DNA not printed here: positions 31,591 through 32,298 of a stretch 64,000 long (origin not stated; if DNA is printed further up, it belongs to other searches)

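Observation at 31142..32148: Lower-GC two-gene cassette (membrane-anchored protein plus minimal PD-(D/E)xK nuclease) wedged between dapF and dapL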

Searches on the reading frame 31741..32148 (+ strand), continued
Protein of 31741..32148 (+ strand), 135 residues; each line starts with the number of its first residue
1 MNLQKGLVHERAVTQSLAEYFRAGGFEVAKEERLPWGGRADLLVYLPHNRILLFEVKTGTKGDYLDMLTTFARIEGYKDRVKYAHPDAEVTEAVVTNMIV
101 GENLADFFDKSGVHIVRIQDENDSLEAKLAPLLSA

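Call 84: search_protein_families(library=pfam, alignment_id=A3, max_evalue=0.1)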
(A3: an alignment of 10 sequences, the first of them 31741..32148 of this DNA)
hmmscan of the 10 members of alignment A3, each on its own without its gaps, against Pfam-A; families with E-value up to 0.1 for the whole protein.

A. member 1, window:31741-32148:+ (135 aa): 2 families
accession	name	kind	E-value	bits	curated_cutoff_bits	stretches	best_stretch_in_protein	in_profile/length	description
PF08011.17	PDDEXK_9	-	0.0001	22.7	25.5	1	10-96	3-94/105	PD-(D/E)XK nuclease superfamily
PF06319.18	MmcB-like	-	0.025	14.8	22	1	12-85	16-87/148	DNA repair protein MmcB-like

B. families by the number of members that match (of 10 scanned): 8 families
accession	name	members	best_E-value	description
PF08011.17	PDDEXK_9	5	2.7e-06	PD-(D/E)XK nuclease superfamily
PF06319.18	MmcB-like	5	0.0081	DNA repair protein MmcB-like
PF08774.17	VRR_NUC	3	0.0016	VRR-NUC domain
PF01658.22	Inos-1-P_synth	2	0.025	Myo-inositol-1-phosphate synthase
PF13635.12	DUF4143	2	0.059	Domain of unknown function (DUF4143)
PF10126.14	Nit_Regul_Hom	1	0.05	Uncharacterized protein, homolog of nitrogen regulatory protein PII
PF03749.19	SfsA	1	0.076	Sugar fermentation stimulation protein RE domain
PF02646.22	RmuC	1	0.077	RmuC family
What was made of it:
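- On Pfam PDDEXK_9 (PF08011) specifically: Five of 10 family members match at E up to 0.1, with a best E of 2.7e-6 (call 84).
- On XisH family: There is no XisH hit for any of the 10 members at E up to 0.1 (call 84).
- Five of 10 family members hit PDDEXK_9, with others hitting MmcB-like and VRR_NUC (call 84).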

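Call 86: find_encoding_contigs(protein=window:31741-32148:+, flank=3000, max_places=4)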
Protein window:31741-32148:+ (135 aa): 4 contigs read that carry it; 4 places shown.
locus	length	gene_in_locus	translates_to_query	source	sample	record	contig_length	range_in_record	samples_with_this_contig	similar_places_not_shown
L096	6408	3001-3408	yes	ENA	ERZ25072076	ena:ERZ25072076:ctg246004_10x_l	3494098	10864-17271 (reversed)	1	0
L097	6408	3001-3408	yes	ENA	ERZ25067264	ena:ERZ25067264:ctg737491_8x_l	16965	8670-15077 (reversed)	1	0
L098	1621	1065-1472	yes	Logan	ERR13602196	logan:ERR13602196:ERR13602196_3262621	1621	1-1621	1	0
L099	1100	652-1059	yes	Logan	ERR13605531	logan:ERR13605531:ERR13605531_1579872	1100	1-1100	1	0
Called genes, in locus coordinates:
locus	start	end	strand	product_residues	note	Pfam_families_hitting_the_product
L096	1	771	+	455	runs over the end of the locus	PF17767:NAPRTase_N, PF04095:NAPRTase, PF17956:NAPRTase_C (faint)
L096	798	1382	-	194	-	PF00857:Isochorismatase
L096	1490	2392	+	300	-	PF01678:DAP_epimerase, PF05544:Pro_racemase, PF01678:DAP_epimerase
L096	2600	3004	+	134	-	-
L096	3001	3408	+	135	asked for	-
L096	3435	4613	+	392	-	PF00155:Aminotran_1_2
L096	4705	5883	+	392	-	PF13167:GTP-bdg_N, PF16360:GTP-bdg_M, PF00350:Dynamin_N (weak), PF01926:MMR_HSR1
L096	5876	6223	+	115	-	-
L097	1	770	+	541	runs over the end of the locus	PF17767:NAPRTase_N, PF04095:NAPRTase, PF17956:NAPRTase_C (faint)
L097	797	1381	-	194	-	PF00857:Isochorismatase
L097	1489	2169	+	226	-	PF01678:DAP_epimerase, PF05544:Pro_racemase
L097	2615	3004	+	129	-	-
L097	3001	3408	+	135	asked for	-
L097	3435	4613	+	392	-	PF00155:Aminotran_1_2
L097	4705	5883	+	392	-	PF13167:GTP-bdg_N, PF16360:GTP-bdg_M, PF00350:Dynamin_N (weak), PF01926:MMR_HSR1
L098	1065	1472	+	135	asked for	-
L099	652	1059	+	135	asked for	-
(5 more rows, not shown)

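Call 87: find_encoding_contigs(protein=P0004, flank=5000, max_places=3)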
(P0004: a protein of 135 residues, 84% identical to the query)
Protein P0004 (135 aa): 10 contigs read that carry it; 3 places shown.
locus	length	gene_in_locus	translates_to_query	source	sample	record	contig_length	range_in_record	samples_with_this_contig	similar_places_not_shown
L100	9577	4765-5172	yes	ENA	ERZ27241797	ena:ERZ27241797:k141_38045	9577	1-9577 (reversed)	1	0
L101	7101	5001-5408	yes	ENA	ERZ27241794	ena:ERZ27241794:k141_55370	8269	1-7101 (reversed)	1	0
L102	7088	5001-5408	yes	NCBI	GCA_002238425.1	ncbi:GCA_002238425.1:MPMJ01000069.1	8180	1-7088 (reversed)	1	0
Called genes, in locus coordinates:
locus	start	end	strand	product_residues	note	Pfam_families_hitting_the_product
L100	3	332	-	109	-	?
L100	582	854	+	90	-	-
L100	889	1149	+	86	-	-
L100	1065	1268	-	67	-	-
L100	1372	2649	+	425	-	-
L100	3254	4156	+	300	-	PF01678:DAP_epimerase, PF05544:Pro_racemase (weak), PF01678:DAP_epimerase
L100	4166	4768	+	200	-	-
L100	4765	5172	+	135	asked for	-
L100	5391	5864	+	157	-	-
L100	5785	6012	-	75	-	-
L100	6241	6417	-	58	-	-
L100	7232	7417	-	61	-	-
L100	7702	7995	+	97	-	-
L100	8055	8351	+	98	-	-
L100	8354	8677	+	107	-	-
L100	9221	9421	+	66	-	-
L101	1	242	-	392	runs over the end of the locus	-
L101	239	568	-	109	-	-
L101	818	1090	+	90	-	-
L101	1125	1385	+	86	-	-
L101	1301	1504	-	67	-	-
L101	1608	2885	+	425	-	-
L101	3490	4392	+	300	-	PF01678:DAP_epimerase, PF05544:Pro_racemase (weak), PF01678:DAP_epimerase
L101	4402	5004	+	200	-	-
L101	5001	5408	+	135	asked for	-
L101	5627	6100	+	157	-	-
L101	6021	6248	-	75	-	-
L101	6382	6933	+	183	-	-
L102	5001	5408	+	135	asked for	-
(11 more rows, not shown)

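Call 89: search_protein_families(library=pfam, proteins=[L100:1372-2649:+, L100:5391-5864:+, L100:7702-7995:+, L100:8055-8351:+, L100:8354-8677:+, L101:6382-6933:+, L100:582-854:+, L100:889-1149:+, L092:3307-3609:+, L092:3578-3832:+], max_evalue=0.01)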
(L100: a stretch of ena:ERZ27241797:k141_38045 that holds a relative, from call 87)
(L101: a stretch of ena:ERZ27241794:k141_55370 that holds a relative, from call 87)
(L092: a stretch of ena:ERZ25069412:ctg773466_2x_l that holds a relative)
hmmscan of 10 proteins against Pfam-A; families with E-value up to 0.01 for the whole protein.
L100:1372-2649:+ (425 aa): 10 families
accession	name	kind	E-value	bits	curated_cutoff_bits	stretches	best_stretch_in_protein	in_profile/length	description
PF00560.39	LRR_1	-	2.9e-49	154.8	20.6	4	151-172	2-23/23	Leucine Rich Repeat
PF12799.13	LRR_4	-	7.4e-37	125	27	8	246-282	2-36/44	Leucine Rich repeats (2 copies)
PF23598.1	LRR_14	-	1.4e-33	116.6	40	4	240-349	42-147/353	Leucine-rich repeat region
PF13855.12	LRR_8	-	5.6e-30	103.3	27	8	101-161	1-61/61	Leucine rich repeat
PF25019.1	LRR_R13L1-DRL21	-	5.2e-09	36.5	27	0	306-349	81-125/127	R13L1/DRL21 LRRs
PF24758.1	LRR_At5g56370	-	1.2e-06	28.8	27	0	149-205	14-69/227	FBD-associated F-box protein At5g56370, LRR repeats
PF13516.12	LRR_6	-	0.00011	22.5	23.4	0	317-332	3-18/24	Leucine Rich repeat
PF07723.19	LRR_2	-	0.00031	21.7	20.9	0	198-211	1-14/26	Leucine Rich Repeat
PF23211.1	LRR_LRWD1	-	0.00075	19.7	28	0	194-280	13-97/190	Leucine-rich repeat and WD repeat-containing protein 1, LRR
PF18462.6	DUF5612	-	0.0063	16.8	25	0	175-238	44-107/143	Domain of unknown function (DUF5612)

L100:5391-5864:+ (157 aa): 1 family
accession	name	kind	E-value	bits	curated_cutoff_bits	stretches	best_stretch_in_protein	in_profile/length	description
PF11992.13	TgpA_N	-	0.0035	16.8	30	1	22-147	46-146/333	TgpA N-terminal domain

L100:7702-7995:+ (97 aa): 0 families

L100:8055-8351:+ (98 aa): 0 families

L100:8354-8677:+ (107 aa): 1 family
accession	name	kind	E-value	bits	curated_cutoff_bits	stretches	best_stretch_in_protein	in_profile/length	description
PF00335.26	Tetraspanin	-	0.0088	16.2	32.1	0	8-98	10-98/225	Tetraspanin family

L101:6382-6933:+ (183 aa): 0 families

L100:582-854:+ (90 aa): 0 families

L100:889-1149:+ (86 aa): 0 families

L092:3307-3609:+ (100 aa): 0 families

L092:3578-3832:+ (84 aa): 0 families

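Call 90: list_cluster_members(proteins=[P0004, P0013, window:31741-32148:+])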
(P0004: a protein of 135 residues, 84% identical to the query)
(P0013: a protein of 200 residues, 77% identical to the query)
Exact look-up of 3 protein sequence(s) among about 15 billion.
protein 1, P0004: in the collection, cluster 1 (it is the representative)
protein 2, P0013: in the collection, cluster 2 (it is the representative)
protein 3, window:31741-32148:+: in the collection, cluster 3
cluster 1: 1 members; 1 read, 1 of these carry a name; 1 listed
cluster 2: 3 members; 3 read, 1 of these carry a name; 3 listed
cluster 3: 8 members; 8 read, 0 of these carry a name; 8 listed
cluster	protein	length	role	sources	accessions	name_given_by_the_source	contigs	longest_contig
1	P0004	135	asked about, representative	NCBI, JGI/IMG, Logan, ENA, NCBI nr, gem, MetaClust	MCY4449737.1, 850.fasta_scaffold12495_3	MAG: hypothetical protein OXE02_12940 [Chloroflexi bacterium] | hypothetical protein [Chloroflexota bacterium] | \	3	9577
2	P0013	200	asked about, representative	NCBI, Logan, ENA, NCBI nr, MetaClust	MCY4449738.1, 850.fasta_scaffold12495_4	MAG: hypothetical protein OXE02_12945 [Chloroflexi bacterium] | hypothetical protein [Chloroflexota bacterium] | \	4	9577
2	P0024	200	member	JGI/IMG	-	-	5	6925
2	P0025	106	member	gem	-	-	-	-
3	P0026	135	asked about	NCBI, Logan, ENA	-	-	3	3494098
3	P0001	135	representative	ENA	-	-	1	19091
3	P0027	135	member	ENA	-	-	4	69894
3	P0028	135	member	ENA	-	-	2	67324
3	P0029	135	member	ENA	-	-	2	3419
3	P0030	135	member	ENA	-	-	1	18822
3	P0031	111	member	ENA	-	-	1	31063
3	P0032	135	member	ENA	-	-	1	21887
